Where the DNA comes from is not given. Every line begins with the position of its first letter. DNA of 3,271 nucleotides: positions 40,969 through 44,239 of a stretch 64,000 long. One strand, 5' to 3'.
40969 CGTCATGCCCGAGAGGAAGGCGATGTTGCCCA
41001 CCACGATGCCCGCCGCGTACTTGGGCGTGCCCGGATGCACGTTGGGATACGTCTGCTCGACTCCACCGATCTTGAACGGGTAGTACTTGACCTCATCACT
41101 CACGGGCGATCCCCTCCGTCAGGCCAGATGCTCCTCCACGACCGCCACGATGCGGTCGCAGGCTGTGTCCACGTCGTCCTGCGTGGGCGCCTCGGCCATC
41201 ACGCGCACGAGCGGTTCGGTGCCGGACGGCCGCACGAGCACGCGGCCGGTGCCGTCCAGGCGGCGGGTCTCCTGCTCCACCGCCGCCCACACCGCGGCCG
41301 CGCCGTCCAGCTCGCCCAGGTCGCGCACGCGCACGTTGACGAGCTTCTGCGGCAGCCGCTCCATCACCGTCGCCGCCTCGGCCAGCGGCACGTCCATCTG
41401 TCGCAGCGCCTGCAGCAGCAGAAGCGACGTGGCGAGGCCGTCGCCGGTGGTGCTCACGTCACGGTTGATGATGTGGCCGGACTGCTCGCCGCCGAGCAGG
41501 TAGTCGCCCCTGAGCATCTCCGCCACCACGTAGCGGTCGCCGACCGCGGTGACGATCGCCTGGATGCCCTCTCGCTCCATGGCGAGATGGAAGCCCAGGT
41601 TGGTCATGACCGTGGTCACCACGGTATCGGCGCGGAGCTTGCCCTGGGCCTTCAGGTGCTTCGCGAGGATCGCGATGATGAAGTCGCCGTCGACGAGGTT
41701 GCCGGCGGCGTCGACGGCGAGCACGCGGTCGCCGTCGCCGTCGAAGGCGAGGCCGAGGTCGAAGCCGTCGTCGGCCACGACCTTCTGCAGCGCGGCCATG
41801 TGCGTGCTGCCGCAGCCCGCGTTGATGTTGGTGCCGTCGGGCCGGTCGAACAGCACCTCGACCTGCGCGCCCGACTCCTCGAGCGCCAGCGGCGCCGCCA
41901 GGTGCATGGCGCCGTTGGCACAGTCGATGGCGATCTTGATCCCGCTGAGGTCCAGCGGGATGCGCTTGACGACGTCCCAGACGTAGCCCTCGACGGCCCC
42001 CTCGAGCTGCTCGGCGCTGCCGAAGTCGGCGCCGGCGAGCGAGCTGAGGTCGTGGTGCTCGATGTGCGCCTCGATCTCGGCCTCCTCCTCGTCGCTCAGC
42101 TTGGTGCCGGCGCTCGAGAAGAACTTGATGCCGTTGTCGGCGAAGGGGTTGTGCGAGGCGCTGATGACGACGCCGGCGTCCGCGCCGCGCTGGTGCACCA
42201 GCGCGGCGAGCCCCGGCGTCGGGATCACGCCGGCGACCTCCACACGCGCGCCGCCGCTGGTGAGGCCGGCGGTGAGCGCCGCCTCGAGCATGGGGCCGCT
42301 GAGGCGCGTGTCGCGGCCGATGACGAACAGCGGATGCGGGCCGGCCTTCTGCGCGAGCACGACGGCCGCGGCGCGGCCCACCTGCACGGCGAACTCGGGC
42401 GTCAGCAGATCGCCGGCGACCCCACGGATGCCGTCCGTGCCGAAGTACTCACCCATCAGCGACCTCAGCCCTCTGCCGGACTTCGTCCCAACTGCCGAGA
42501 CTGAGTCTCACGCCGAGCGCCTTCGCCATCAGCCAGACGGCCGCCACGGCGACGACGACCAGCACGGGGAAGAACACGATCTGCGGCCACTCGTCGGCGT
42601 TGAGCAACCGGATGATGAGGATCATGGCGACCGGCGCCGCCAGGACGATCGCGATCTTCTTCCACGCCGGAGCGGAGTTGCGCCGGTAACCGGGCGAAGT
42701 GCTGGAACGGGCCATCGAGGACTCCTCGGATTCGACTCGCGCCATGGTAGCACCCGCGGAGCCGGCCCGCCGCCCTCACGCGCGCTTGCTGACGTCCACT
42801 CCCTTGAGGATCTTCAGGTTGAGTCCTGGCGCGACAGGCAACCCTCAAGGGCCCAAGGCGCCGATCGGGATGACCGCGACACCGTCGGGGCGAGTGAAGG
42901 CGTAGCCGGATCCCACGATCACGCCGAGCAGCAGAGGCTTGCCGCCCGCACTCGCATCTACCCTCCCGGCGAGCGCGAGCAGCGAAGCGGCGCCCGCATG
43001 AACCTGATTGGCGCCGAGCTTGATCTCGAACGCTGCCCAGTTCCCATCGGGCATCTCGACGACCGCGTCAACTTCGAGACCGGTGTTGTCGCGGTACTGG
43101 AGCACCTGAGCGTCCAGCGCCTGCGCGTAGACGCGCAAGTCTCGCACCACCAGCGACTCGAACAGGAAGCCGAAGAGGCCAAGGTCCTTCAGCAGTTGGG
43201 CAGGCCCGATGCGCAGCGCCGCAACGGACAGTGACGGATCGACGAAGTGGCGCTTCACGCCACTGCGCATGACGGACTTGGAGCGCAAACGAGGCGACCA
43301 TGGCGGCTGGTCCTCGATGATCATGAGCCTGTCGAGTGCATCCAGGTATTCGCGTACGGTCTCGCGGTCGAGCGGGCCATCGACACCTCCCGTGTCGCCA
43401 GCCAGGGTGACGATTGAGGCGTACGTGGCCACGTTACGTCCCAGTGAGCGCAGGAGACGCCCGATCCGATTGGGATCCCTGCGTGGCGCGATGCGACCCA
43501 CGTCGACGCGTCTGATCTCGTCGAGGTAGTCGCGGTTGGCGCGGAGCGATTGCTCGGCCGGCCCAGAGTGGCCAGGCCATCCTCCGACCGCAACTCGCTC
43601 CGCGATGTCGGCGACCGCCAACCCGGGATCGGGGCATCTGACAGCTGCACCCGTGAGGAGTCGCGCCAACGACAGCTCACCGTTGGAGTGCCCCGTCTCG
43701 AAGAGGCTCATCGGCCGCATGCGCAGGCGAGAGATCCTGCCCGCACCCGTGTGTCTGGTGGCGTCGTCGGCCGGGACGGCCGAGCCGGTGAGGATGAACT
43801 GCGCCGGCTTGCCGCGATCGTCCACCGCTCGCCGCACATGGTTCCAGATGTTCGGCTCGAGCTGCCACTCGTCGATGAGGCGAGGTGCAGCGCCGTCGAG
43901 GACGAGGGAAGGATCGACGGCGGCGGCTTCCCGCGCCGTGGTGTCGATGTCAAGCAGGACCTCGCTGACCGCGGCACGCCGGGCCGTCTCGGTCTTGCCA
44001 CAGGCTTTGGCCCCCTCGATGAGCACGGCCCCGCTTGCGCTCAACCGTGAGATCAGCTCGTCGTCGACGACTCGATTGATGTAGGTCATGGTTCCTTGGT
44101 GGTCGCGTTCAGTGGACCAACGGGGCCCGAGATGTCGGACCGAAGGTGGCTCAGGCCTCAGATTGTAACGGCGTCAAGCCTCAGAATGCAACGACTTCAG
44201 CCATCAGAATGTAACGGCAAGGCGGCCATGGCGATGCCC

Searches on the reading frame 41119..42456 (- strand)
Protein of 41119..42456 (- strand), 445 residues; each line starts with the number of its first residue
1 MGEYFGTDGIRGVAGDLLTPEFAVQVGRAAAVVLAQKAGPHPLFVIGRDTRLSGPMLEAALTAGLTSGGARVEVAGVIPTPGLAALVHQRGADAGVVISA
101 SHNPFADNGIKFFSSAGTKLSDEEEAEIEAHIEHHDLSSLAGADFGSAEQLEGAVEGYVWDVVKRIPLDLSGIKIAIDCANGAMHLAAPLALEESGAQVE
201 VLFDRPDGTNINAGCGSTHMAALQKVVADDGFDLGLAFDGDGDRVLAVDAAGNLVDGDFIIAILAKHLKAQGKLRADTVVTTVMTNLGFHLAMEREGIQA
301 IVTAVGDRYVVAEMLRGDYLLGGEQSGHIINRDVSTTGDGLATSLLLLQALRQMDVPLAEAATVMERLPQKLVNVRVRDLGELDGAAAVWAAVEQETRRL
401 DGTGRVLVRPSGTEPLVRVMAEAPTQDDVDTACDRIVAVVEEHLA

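Call 41: search_protein_families(library=pfam, proteins=[window:41119-42456:-], max_evalue=0.0001)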
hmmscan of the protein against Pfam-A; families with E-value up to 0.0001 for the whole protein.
window:41119-42456:- (445 aa): 4 families
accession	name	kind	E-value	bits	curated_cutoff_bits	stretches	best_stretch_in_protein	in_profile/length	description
PF02878.22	PGM_PMM_I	-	2.6e-41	140.9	22.5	1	3-136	2-135/138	Phosphoglucomutase/phosphomannomutase, alpha/beta/alpha domain I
PF02880.22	PGM_PMM_III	-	7.5e-33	113.5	20.7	1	256-366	1-113/115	Phosphoglucomutase/phosphomannomutase, alpha/beta/alpha domain III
PF00408.26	PGM_PMM_IV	-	3.1e-17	62.8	23.1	1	372-438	1-67/68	Phosphoglucomutase/phosphomannomutase, C-terminal domain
PF02879.22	PGM_PMM_II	-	1.8e-13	51.4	29.3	1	158-252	3-103/103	Phosphoglucomutase/phosphomannomutase, alpha/beta/alpha domain II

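Call 55: find_related_loci(query=window:41119-42456:-, collection=genome_contigs, flank=8000)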
Query window:41119-42456:- (445 aa) in genome_contigs; peptide patterns used: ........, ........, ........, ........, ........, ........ (x = any residue, [..] = any of these).
371 stretches matched a pattern; 185 encode a relative of the query (tblastn E <= 1e-3); the best 80 are kept; 80 distinct loci.
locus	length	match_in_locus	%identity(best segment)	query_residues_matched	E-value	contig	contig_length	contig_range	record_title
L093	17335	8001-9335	92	1-445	0e+0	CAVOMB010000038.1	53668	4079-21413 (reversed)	MAG: uncultured Thermoleophilia bacterium isolate MFD10097.bin.2.18 genome assembly, contig: contig_18357, whole genome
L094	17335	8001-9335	92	1-445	0e+0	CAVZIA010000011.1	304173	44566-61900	MAG: uncultured Thermoleophilia bacterium isolate MFD02416.bin.2.102 genome assembly, contig: contig_30380, whole genome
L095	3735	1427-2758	93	1-444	0e+0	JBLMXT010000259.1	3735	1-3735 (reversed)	MAG: Deltaproteobacteria bacterium isolate MAG248 PRJNA957066_bin3_renamed_300, whole genome shotgun sequence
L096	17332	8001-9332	90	1-444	0e+0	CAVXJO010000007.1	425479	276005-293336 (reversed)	MAG: uncultured Thermoleophilia bacterium isolate MFD05684.bin.1.282 genome assembly, contig: contig_37060, whole genome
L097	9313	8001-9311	94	1-437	0e+0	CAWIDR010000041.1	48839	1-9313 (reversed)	MAG: uncultured Thermoleophilia bacterium isolate MFD05442.bin.2.93 genome assembly, contig: contig_9913, whole genome s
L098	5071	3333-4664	90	1-444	0e+0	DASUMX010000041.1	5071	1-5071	MAG TPA_asm: Thermoleophilia bacterium isolate SMAG_U1584 k141_730441, whole genome shotgun sequence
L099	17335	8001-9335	91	1-445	0e+0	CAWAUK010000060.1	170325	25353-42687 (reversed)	MAG: uncultured Thermoleophilia bacterium isolate MFD02134.bin.3.466 genome assembly, contig: contig_73085, whole genome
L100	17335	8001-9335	92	1-445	0e+0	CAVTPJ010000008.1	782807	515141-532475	MAG: uncultured Thermoleophilia bacterium isolate MFD00905.bin.2.53 genome assembly, contig: contig_5232, whole genome s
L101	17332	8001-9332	92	2-445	0e+0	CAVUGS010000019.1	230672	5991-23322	MAG: uncultured Thermoleophilia bacterium isolate MFD02159.bin.2.70 genome assembly, contig: contig_4742, whole genome s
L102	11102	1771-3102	88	1-444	0e+0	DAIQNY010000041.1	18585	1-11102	MAG TPA_asm: Actinomycetota bacterium isolate CTOTU7608 NODE_4860_length_18585_cov_6.660820, whole genome shotgun sequen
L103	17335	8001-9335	89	1-445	0e+0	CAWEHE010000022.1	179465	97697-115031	MAG: uncultured Thermoleophilia bacterium isolate MFD02979.bin.1.60 genome assembly, contig: contig_40750, whole genome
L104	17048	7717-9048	88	1-444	0e+0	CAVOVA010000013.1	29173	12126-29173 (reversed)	MAG: uncultured Thermoleophilia bacterium isolate MFD09779.bin.2.149 genome assembly, contig: contig_36658, whole genome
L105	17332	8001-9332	95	1-444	0e+0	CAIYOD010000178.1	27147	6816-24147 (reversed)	MAG: uncultured Thermoleophilia bacterium isolate Loclat_bin-16816 genome assembly, contig: bin-16816:178/188, whole gen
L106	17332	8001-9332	91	1-444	0e+0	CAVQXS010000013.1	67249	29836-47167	MAG: uncultured Thermoleophilia bacterium isolate MFD05942.bin.2.81 genome assembly, contig: contig_62801, whole genome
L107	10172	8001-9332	89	1-444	0e+0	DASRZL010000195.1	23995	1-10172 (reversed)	MAG TPA_asm: Thermoleophilia bacterium isolate SMAG_U14282 k141_3501346, whole genome shotgun sequence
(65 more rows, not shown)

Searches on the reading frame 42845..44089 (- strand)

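Call 41: search_protein_families(library=pfam, proteins=[window:42845-44089:-], max_evalue=0.0001)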
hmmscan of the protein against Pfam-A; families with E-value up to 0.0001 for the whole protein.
window:42845-44089:- (414 aa): 2 families
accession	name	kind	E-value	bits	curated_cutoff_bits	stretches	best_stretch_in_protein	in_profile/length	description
PF13635.12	DUF4143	-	3.6e-32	111.8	28.1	1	196-358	3-159/160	Domain of unknown function (DUF4143)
PF13173.12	AAA_14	-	1.7e-10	41.4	27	1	21-131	4-127/129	AAA domain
